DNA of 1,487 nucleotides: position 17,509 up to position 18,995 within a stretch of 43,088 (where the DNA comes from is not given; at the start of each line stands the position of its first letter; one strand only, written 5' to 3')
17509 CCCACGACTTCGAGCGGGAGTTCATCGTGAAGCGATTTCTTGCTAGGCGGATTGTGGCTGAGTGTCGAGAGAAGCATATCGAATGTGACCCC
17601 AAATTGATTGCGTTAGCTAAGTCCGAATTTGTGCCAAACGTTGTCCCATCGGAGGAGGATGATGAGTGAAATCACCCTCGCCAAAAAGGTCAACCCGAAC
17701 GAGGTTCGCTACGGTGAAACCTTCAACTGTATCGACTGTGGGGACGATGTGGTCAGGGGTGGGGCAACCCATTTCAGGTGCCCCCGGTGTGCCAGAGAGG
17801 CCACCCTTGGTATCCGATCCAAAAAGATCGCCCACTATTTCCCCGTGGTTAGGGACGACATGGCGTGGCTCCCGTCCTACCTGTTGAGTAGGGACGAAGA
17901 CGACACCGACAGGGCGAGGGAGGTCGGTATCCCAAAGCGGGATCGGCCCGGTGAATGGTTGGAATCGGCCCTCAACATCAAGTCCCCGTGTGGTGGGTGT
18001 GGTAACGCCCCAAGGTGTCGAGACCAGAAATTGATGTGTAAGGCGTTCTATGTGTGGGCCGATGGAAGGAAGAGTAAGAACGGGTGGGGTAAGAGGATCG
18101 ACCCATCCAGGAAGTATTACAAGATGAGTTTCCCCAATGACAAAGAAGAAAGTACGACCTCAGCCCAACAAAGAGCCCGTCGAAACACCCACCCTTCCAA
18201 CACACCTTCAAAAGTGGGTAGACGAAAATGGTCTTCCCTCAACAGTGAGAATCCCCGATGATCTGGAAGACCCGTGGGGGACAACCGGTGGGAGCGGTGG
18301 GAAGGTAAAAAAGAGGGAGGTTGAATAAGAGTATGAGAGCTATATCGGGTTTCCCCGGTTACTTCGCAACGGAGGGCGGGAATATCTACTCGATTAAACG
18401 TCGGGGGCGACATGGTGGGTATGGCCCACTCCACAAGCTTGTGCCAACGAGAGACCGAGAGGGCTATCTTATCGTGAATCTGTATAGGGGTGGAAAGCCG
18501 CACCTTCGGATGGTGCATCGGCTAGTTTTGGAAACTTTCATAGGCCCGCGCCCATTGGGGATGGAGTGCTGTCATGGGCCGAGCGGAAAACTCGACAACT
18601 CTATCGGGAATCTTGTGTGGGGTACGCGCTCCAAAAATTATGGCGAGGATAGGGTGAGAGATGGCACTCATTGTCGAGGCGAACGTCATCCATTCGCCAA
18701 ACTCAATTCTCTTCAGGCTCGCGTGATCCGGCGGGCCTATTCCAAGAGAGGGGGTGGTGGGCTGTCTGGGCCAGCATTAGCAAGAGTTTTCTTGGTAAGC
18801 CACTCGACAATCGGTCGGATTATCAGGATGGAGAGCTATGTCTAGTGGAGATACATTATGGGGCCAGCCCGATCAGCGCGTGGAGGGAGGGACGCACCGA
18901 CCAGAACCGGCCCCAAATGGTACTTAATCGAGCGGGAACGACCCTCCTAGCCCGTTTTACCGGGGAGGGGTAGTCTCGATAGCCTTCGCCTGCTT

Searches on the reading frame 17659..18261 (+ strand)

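Call 54: search_protein_families(library=phrogs, proteins=[window:17659-18261:+], max_evalue=0.01)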
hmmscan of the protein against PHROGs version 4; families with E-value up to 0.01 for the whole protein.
window:17659-18261:+ (200 aa): 0 families

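Call 75: search_protein_families(library=pfam, proteins=[window:17659-18261:+], max_evalue=0.01)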
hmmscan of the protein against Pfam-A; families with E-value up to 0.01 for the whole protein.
window:17659-18261:+ (200 aa): 1 family
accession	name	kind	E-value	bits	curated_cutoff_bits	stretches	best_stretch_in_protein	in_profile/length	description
PF25164.1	CoiA_N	-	0.0026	17.7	26.3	0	37-60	16-39/50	Competence protein CoiA, N-terminal domain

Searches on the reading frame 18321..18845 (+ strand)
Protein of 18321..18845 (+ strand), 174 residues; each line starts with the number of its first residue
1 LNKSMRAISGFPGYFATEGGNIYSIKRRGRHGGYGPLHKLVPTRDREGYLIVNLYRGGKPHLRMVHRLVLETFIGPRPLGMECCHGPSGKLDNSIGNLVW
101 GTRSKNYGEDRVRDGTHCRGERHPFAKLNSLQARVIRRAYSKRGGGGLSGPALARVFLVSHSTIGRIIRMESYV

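Call 75: search_protein_families(library=pfam, proteins=[window:18321-18845:+], max_evalue=0.01)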
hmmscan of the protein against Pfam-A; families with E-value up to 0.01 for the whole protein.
window:18321-18845:+ (174 aa): 1 family
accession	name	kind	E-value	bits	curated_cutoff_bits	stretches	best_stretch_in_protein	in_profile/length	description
PF13392.12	HNH_3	-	3.2e-07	30.3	24.8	1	63-106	1-44/46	HNH endonuclease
